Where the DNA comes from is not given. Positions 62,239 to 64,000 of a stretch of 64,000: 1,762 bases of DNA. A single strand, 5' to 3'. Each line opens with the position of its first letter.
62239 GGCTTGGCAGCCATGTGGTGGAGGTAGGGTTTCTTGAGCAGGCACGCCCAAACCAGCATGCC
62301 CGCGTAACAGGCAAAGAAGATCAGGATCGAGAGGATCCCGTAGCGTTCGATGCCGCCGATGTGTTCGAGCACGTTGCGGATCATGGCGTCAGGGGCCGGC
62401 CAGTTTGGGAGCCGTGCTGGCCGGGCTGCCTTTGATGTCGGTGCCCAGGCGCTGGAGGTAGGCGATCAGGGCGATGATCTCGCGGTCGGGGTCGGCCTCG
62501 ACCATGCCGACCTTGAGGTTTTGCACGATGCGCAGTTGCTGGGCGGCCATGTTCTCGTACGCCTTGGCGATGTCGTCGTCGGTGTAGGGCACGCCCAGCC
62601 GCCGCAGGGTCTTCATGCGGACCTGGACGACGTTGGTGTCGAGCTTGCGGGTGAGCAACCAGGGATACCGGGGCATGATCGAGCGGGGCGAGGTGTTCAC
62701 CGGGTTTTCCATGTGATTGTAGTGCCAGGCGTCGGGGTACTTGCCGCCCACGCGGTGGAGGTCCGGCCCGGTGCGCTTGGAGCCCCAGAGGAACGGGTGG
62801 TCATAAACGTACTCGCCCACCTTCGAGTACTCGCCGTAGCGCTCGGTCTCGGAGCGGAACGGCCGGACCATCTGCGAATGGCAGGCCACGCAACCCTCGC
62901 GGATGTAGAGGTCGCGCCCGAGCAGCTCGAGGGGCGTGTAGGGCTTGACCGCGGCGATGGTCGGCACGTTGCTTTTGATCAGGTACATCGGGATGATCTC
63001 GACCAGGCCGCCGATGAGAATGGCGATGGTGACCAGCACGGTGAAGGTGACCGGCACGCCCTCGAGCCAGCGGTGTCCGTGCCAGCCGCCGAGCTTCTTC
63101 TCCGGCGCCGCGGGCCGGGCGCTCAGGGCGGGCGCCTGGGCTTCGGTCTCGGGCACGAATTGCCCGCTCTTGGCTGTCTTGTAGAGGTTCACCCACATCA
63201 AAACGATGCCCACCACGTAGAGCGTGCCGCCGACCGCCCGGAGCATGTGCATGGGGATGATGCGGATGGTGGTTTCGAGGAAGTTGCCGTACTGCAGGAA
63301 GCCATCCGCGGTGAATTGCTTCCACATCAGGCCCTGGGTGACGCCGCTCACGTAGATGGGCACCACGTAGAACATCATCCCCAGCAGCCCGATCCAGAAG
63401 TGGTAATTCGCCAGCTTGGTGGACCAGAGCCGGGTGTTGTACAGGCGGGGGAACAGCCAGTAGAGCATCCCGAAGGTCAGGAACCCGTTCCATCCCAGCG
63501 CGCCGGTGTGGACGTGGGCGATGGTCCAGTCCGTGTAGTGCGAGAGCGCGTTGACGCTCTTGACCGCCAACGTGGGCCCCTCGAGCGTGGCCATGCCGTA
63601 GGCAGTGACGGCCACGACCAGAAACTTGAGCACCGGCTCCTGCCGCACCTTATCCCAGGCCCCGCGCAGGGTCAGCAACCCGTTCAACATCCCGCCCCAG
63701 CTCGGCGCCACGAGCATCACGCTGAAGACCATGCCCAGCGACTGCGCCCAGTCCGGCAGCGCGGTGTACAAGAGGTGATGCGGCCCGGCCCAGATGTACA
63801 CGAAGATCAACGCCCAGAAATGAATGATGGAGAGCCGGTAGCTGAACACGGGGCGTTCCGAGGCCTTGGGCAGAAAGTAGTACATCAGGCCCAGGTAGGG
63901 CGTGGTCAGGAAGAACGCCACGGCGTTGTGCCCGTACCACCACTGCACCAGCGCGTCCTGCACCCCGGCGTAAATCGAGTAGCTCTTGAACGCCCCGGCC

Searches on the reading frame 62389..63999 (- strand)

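Call 65: search_protein_families(library=pfam, proteins=[window:62389-63999:-], max_evalue=0.001)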
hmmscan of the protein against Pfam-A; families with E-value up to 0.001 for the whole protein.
window:62389-63999:- (536 aa): 2 families
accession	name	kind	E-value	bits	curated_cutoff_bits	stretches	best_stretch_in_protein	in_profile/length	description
PF02433.20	FixO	-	2.5e-97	325.1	29.6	1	309-522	1-219/219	Cytochrome C oxidase, mono-heme subunit/FixO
PF00115.25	COX1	-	1.7e-79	268.2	34.8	1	5-260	192-436/436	Cytochrome C and Quinol oxidase polypeptide I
